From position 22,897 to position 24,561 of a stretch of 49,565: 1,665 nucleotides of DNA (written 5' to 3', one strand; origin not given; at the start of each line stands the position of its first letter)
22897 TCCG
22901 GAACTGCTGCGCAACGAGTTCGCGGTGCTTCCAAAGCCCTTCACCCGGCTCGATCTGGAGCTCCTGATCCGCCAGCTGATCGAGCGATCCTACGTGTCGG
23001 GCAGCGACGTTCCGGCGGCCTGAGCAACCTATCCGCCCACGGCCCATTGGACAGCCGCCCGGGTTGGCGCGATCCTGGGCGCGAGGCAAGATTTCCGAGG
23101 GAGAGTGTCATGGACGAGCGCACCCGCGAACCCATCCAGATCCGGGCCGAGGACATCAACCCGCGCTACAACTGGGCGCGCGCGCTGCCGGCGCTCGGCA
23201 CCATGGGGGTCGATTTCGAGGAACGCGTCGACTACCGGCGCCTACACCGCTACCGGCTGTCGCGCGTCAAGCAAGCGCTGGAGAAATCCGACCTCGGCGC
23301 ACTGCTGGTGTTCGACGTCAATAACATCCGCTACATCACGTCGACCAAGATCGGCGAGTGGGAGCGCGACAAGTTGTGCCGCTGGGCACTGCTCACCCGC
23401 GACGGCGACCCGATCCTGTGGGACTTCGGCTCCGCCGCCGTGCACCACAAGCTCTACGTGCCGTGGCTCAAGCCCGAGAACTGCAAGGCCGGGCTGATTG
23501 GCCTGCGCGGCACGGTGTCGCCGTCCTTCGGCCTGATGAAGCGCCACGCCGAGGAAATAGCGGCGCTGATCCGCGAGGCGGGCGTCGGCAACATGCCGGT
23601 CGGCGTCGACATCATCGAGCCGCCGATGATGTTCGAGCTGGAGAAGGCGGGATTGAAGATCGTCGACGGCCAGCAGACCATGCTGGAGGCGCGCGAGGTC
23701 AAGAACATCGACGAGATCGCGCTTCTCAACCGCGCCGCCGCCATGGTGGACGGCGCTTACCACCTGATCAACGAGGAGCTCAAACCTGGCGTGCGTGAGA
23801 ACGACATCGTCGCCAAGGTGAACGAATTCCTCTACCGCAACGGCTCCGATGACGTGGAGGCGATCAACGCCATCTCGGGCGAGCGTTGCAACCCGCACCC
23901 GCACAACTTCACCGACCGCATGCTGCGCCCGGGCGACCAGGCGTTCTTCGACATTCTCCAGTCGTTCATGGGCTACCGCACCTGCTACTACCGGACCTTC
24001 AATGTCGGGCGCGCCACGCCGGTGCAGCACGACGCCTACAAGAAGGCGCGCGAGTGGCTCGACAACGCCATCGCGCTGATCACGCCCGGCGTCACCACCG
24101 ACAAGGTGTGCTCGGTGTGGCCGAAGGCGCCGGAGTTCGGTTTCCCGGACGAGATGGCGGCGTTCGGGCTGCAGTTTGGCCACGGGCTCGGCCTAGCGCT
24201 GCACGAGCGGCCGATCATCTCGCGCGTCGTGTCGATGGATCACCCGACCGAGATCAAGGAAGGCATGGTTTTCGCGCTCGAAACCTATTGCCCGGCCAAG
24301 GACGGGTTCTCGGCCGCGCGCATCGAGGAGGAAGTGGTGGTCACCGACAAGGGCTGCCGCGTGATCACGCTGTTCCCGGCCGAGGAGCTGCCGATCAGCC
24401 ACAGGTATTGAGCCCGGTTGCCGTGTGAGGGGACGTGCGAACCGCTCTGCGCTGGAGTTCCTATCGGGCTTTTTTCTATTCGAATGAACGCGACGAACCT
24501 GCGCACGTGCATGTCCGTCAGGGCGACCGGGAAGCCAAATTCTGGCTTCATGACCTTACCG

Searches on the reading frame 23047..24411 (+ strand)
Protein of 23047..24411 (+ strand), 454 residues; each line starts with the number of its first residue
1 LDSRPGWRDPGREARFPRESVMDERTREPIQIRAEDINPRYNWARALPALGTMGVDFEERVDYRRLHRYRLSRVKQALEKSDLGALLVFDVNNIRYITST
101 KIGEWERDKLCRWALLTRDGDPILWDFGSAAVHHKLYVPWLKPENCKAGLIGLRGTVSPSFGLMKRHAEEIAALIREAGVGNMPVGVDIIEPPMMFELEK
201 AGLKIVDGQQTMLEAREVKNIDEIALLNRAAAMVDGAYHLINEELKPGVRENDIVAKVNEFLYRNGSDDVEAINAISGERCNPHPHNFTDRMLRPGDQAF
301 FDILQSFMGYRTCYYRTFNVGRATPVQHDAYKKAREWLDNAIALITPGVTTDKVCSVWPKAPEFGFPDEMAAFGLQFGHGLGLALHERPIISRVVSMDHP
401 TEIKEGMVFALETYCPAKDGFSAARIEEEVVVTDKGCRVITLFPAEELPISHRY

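Call 4: search_protein_families(library=pfam, proteins=[window:23047-24411:+], max_evalue=0.01)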
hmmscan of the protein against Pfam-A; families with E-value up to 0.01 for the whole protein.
window:23047-24411:+ (454 aa): 2 families
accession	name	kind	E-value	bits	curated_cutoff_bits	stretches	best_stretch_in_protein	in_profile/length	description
PF00557.29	Peptidase_M24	-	3.1e-37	128.8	23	1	226-434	2-208/208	Metallopeptidase family M24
PF01321.24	Creatinase_N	-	0.00033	21.6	22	1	70-125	1-50/128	Creatinase/Prolidase N-terminal domain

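Call 17: find_related_loci(query=window:23047-24411:+, collection=genome_contigs, flank=6000)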
Query window:23047-24411:+ (454 aa) in genome_contigs; peptide patterns used: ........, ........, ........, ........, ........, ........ (x = any residue, [..] = any of these).
600 stretches matched a pattern (row limit reached: there are more); 590 encode a relative of the query (tblastn E <= 1e-3); the best 80 are kept; 80 distinct loci.
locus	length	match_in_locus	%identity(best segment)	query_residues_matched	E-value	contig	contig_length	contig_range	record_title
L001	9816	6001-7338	89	6-454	0e+0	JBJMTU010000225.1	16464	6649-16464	MAG: Xanthobacteraceae bacterium isolate H1_18_all_fractions_metab_conc_36_64_14 k255_4663176, whole genome shotgun sequ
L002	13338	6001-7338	89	6-454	0e+0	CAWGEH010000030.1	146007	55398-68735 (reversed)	MAG: uncultured Alphaproteobacteria bacterium isolate MFD02159.bin.1.34 genome assembly, contig: contig_70817, whole gen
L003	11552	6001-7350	88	3-454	0e+0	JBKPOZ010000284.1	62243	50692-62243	MAG: Pseudomonadota bacterium isolate GS_HAYS_MAG_00001 GS_HAYS_000000389869, whole genome shotgun sequence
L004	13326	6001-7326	89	10-454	0e+0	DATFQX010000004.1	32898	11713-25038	MAG TPA_asm: Xanthobacteraceae bacterium isolate SMAG_U9342 k141_3634812, whole genome shotgun sequence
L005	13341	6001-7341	88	5-454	0e+0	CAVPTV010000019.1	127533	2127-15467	MAG: uncultured Alphaproteobacteria bacterium isolate MFD06742.bin.2.209 genome assembly, contig: contig_21874, whole ge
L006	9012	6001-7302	90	22-454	0e+0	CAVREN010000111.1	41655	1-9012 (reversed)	MAG: uncultured Alphaproteobacteria bacterium isolate MFD10071.bin.2.78 genome assembly, contig: contig_73216, whole gen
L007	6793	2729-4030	91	18-454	0e+0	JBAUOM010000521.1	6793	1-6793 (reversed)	MAG: Xanthobacteraceae bacterium isolate MFD04944_ilm_asm_bin33 k127_99934, whole genome shotgun sequence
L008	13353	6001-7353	88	2-454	0e+0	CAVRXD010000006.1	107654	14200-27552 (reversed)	MAG: uncultured Alphaproteobacteria bacterium isolate MFD06229.bin.1.60 genome assembly, contig: contig_11302, whole gen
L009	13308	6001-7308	90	20-454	0e+0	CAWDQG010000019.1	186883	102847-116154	MAG: uncultured Alphaproteobacteria bacterium isolate MFD03346.bin.2.74 genome assembly, contig: contig_21208, whole gen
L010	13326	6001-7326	88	10-454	0e+0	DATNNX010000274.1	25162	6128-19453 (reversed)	MAG TPA_asm: Xanthobacteraceae bacterium isolate SMAG_U11516 k141_1236191, whole genome shotgun sequence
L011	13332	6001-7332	88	11-454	0e+0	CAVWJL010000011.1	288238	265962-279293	MAG: uncultured Alphaproteobacteria bacterium isolate MFD02242.bin.2.31 genome assembly, contig: contig_51005, whole gen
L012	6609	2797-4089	90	21-454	0e+0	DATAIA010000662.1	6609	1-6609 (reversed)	MAG TPA_asm: Xanthobacteraceae bacterium isolate SMAG_U6871 k141_4218415, whole genome shotgun sequence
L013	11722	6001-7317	89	17-454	0e+0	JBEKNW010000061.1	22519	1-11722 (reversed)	MAG: Xanthobacteraceae bacterium isolate SPRUCE 426 SPRUCE_426_61, whole genome shotgun sequence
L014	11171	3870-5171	90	18-454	0e+0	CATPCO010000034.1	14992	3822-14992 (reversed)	MAG: uncultured Xanthobacteraceae bacterium isolate COA_Bin_18_3 genome assembly, contig: co_assembly_000000119035, whol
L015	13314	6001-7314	87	17-454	0e+0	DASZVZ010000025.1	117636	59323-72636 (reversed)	MAG TPA_asm: Pseudolabrys sp. isolate SMAG_U6144 k141_50443, whole genome shotgun sequence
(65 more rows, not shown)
